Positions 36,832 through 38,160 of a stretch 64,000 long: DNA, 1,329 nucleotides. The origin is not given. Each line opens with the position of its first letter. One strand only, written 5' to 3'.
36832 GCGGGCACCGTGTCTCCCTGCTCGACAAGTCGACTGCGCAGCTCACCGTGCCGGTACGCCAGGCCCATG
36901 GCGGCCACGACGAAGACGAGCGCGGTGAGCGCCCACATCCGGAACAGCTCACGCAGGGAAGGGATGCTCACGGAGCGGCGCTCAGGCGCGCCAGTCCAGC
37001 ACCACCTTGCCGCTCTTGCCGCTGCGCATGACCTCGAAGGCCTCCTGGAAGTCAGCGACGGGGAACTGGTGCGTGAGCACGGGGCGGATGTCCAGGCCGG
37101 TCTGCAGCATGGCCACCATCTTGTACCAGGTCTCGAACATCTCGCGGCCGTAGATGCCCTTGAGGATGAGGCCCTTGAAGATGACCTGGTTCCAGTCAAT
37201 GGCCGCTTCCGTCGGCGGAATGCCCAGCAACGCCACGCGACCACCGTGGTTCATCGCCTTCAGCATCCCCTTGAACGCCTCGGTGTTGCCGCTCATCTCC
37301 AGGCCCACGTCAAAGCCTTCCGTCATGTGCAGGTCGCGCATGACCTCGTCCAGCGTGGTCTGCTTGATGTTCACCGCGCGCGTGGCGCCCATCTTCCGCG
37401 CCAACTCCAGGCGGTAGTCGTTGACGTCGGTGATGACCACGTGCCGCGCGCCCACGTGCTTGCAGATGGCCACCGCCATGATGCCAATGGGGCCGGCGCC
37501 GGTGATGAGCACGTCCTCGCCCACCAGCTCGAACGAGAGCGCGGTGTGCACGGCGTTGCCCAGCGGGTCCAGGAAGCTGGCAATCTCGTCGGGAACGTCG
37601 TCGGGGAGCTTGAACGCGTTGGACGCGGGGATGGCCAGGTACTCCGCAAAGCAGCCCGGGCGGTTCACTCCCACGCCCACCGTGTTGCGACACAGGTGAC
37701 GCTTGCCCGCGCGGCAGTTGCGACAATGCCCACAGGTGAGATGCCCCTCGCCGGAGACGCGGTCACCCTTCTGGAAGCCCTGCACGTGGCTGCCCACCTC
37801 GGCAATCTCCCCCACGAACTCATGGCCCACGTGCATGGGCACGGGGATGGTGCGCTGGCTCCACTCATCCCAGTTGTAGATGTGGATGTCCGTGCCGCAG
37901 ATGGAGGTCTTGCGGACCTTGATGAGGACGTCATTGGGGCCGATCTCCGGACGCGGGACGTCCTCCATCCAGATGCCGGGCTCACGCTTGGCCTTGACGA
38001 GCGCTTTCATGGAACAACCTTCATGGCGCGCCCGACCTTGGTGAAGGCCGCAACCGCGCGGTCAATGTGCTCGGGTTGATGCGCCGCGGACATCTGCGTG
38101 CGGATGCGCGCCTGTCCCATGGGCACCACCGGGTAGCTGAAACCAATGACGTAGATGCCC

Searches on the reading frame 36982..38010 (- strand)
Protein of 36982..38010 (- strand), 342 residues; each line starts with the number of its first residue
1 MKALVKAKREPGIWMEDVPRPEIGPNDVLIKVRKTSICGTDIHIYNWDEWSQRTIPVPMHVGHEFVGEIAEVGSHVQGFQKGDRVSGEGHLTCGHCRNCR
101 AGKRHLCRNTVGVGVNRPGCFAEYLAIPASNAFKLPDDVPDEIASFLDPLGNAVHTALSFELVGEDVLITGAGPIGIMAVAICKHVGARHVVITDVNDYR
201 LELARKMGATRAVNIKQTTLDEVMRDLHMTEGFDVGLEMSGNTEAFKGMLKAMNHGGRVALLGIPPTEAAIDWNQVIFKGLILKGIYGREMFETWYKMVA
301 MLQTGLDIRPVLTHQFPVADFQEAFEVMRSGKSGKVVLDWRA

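Call 8: search_protein_families(library=pfam, max_evalue=0.01, proteins=[window:36982-38010:-])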
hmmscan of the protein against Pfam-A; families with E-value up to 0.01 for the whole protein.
window:36982-38010:- (342 aa): 6 families
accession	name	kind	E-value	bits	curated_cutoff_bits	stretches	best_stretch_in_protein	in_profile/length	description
PF08240.17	ADH_N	-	2.7e-33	114.8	23.5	1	24-137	1-104/104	Alcohol dehydrogenase GroES-like domain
PF00107.32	ADH_zinc_N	-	1.1e-30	106.6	31.8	1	174-303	1-128/129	Zinc-binding dehydrogenase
PF16912.11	Glu_dehyd_C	-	6.5e-13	49.1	34.9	1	153-328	20-201/211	Glucose dehydrogenase C-terminus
PF13602.12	ADH_zinc_N_2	-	1.9e-08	35.8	27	1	208-338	2-134/134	Zinc-binding dehydrogenase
PF01262.27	AlaDh_PNT_C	-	0.00054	19.9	23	1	166-223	30-86/214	Alanine dehydrogenase/PNT, C-terminal domain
PF01494.25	FAD_binding_3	-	0.0027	17.5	22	1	166-229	3-58/349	FAD binding domain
